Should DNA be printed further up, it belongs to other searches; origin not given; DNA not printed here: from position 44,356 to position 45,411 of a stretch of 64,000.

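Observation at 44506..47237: Candidate undescribed modification-dependent defence system: stand-alone SRA reader coupled to a nuclease-DUF2075 helicase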

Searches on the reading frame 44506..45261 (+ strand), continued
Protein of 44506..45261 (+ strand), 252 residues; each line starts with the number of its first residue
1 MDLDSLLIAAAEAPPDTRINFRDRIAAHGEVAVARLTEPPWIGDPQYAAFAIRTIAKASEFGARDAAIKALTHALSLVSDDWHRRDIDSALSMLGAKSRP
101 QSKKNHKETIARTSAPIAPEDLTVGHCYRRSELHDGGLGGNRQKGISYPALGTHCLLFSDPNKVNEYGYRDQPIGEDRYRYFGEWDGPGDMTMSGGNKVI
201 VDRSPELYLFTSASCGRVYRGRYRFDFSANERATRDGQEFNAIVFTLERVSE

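Call 86: find_encoding_contigs(protein=P0101, flank=6000, max_places=1)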
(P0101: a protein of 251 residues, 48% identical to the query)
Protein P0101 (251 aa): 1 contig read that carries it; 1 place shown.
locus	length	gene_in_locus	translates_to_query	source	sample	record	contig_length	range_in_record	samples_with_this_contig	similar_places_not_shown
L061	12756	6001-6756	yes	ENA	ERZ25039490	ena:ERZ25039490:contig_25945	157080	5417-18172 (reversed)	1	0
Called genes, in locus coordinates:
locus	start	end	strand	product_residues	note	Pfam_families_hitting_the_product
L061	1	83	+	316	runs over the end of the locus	-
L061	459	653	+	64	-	-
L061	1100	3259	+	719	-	PF08378:NERD, PF13245:AAA_19 (weak), PF13538:UvrD_C_2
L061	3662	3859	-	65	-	PF07927:HicA_toxin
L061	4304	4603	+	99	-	-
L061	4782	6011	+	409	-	PF09848:SLFN-g3_helicase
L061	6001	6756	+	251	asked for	PF26348:SRA_ScoMcrA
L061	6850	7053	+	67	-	PF07311:Dodecin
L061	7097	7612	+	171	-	PF01661:Macro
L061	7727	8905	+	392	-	PF10851:DUF2652, PF10604:Polyketide_cyc2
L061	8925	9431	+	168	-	PF05163:DinB, PF12867:DinB_2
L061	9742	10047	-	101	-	-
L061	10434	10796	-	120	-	PF13473:Cupredoxin_1 (weak)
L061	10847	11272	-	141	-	-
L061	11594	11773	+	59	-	-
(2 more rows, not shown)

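Call 87: find_encoding_contigs(protein=P0067, flank=6000, max_places=1)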
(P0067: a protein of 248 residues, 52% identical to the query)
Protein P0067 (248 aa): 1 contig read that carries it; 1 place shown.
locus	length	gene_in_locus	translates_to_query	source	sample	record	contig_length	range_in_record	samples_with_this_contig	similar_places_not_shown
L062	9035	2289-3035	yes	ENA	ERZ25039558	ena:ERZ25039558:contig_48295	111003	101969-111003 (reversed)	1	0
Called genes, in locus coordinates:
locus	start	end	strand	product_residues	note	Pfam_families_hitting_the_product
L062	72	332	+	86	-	-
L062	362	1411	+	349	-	PF09848:SLFN-g3_helicase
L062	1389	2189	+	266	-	PF09848:SLFN-g3_helicase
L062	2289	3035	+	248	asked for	PF26348:SRA_ScoMcrA (weak)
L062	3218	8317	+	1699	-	PF01835:MG2 (faint), PF13205:Big_5, PF11974:bMG3 (weak), PF07703:A2M_BRD (weak), PF00207:A2M (weak), PF17973:bMG10 (weak)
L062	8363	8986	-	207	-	-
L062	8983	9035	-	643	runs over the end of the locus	-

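Call 94: find_related_loci(query=A1, collection=viral_contigs, flank=6000)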
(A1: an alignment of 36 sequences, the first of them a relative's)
Query A1 (252 aa) in viral_contigs; peptide patterns used: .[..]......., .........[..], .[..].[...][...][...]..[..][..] (x = any residue, [..] = any of these).
63 stretches matched a pattern, but none encodes a relative of the query by tblastn (E <= 1e-3).
